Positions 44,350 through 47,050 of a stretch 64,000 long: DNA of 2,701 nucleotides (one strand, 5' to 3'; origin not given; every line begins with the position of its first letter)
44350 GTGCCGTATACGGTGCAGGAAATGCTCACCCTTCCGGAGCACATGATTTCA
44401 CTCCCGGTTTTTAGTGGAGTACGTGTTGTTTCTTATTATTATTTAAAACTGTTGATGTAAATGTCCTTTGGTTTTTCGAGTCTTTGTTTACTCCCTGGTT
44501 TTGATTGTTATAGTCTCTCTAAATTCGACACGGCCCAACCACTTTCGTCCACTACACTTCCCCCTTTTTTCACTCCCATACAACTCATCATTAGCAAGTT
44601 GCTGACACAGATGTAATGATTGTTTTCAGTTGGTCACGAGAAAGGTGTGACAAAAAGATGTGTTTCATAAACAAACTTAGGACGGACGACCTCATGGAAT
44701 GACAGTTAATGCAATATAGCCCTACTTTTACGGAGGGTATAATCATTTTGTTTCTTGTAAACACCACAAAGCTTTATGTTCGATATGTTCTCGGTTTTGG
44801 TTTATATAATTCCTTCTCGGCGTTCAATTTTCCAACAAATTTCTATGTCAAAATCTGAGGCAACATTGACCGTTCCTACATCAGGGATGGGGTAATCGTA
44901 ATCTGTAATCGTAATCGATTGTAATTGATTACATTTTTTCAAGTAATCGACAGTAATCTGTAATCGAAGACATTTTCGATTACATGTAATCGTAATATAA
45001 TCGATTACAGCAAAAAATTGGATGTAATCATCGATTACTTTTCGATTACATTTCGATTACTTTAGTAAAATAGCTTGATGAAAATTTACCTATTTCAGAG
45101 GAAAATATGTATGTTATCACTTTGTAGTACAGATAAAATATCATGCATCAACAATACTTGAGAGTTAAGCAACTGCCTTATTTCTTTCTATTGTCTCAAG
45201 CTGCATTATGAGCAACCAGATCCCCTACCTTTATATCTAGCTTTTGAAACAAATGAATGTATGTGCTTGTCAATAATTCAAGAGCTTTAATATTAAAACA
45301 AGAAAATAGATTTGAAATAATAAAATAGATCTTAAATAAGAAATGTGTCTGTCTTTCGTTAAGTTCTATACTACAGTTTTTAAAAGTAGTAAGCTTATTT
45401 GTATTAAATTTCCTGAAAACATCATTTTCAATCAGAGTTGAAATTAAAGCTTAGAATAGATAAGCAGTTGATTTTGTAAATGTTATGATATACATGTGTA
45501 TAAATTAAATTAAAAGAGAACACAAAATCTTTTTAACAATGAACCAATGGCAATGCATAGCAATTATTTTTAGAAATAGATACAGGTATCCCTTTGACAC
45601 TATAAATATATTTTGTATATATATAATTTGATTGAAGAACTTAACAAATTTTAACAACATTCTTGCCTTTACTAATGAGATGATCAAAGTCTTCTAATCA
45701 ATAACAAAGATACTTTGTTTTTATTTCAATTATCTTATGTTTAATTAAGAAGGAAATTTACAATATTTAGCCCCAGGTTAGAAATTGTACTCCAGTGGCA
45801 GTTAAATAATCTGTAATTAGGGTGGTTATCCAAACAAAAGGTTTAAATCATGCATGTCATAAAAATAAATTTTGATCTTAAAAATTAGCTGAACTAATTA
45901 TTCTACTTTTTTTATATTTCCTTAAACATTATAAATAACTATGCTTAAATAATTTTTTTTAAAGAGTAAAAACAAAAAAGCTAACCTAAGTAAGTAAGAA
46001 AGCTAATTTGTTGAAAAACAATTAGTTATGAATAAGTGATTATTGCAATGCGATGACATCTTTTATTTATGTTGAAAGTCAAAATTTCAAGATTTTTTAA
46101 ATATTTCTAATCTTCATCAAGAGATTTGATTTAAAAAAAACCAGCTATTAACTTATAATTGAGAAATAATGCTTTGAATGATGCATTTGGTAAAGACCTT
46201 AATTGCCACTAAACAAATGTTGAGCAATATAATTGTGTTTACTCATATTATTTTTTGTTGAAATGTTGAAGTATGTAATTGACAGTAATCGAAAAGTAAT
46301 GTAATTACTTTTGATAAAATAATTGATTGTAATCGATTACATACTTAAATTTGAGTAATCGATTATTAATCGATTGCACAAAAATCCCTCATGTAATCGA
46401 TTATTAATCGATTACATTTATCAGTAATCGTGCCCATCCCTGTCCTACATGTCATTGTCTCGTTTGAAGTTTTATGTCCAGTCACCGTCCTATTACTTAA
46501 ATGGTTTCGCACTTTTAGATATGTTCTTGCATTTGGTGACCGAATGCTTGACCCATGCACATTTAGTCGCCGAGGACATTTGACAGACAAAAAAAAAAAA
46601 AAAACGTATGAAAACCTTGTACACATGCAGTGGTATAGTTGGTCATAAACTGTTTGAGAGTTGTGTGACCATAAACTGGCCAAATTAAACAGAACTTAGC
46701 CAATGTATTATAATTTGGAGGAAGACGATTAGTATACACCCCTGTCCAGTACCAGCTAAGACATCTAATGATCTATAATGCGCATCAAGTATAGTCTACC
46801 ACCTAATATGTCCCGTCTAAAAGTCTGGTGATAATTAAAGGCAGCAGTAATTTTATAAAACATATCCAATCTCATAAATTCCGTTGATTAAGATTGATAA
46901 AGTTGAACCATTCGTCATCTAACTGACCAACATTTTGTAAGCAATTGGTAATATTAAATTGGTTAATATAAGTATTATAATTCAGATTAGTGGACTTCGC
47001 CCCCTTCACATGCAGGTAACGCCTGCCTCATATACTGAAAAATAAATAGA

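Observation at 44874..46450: Textbook non-autonomous hAT element with intact 8-bp TSD and TAATCG subterminal repeats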

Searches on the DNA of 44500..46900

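Call 80: search_rna_families(source=window, start=44500, end=46900, threshold=evalue, max_evalue=0.1)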
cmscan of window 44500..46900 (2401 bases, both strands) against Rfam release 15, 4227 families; matches with E-value up to 0.1: 0.
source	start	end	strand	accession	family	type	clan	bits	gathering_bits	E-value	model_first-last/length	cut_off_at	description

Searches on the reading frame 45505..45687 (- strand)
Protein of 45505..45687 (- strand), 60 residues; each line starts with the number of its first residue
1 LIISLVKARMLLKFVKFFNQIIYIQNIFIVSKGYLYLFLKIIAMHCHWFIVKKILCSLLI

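Call 25: find_encoding_contigs(protein=window:45505-45687:-, flank=5000, max_places=10)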
Protein window:45505-45687:- (60 aa): no gene with exactly this product is on record in the collection.

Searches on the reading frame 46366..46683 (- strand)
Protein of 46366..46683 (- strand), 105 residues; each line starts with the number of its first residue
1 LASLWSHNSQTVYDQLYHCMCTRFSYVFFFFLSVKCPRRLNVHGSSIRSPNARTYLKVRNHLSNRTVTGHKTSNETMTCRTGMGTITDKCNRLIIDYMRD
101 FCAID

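Call 38: find_encoding_contigs(protein=window:46366-46683:-, flank=5000, max_places=10)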
Protein window:46366-46683:- (105 aa): no gene with exactly this product is on record in the collection.

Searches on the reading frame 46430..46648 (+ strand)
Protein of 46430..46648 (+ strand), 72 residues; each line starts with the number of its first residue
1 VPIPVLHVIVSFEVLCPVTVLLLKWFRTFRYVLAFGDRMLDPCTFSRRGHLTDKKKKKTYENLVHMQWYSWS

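Call 39: find_encoding_contigs(protein=window:46430-46648:+, flank=5000, max_places=10)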
Protein window:46430-46648:+ (72 aa): no gene with exactly this product is on record in the collection.
